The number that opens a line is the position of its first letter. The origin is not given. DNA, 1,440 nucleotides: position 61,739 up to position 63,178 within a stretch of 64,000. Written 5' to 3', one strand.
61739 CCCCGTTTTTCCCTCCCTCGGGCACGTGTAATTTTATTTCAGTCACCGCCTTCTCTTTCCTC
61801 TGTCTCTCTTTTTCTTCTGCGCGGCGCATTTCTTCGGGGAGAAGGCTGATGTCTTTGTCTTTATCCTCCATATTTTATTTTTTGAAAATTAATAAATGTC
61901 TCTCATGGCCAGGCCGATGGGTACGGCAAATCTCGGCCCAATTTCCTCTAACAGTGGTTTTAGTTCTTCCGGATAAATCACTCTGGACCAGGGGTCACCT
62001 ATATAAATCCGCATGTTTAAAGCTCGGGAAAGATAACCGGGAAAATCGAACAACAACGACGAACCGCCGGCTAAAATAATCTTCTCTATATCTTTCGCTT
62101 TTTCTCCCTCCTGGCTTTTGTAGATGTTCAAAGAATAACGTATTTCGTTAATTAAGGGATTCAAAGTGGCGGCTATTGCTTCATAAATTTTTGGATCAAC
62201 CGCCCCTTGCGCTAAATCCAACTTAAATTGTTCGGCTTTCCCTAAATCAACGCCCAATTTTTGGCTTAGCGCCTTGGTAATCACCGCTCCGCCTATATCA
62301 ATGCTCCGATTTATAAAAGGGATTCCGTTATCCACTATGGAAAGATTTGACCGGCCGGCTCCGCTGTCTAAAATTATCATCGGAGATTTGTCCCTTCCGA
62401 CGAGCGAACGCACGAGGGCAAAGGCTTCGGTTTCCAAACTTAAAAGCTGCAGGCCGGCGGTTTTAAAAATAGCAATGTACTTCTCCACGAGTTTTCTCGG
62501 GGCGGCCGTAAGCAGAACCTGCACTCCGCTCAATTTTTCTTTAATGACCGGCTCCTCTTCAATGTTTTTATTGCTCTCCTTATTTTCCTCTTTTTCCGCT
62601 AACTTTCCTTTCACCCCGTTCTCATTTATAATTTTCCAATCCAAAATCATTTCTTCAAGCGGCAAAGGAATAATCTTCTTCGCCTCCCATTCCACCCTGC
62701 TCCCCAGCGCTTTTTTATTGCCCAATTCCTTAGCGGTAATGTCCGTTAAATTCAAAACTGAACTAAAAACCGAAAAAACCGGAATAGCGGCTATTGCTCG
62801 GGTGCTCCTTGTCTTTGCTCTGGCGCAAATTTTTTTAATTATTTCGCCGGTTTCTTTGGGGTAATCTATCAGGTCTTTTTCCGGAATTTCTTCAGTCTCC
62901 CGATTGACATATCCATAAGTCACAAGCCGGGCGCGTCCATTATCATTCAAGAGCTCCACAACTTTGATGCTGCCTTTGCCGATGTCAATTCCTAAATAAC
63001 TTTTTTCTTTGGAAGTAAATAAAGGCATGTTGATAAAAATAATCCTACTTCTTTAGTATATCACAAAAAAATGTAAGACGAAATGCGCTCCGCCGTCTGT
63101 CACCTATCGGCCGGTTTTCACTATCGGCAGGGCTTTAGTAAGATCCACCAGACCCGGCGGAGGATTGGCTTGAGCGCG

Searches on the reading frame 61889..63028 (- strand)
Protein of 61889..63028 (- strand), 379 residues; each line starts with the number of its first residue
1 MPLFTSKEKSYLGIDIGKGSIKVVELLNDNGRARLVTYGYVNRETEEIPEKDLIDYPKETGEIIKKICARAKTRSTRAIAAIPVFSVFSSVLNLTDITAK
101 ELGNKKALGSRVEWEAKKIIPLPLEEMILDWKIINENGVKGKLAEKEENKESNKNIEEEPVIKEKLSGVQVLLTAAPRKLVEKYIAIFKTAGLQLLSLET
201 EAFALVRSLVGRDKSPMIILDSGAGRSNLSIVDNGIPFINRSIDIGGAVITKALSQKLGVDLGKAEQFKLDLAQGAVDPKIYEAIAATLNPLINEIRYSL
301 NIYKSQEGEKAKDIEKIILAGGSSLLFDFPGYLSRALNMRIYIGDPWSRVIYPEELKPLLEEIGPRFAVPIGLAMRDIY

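Call 67: search_protein_families(library=pfam, proteins=[window:61889-63028:-], max_evalue=0.000001)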
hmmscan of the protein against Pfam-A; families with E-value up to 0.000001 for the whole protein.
window:61889-63028:- (379 aa): 2 families
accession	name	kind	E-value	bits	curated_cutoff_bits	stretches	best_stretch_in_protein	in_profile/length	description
PF11104.14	PilM_2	-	8.2e-34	117.5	27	2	166-377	123-339/340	Type IV pilus assembly protein PilM;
PF14450.12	FtsA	-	1.7e-08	35.3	31.8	1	219-353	2-114/127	Cell division protein FtsA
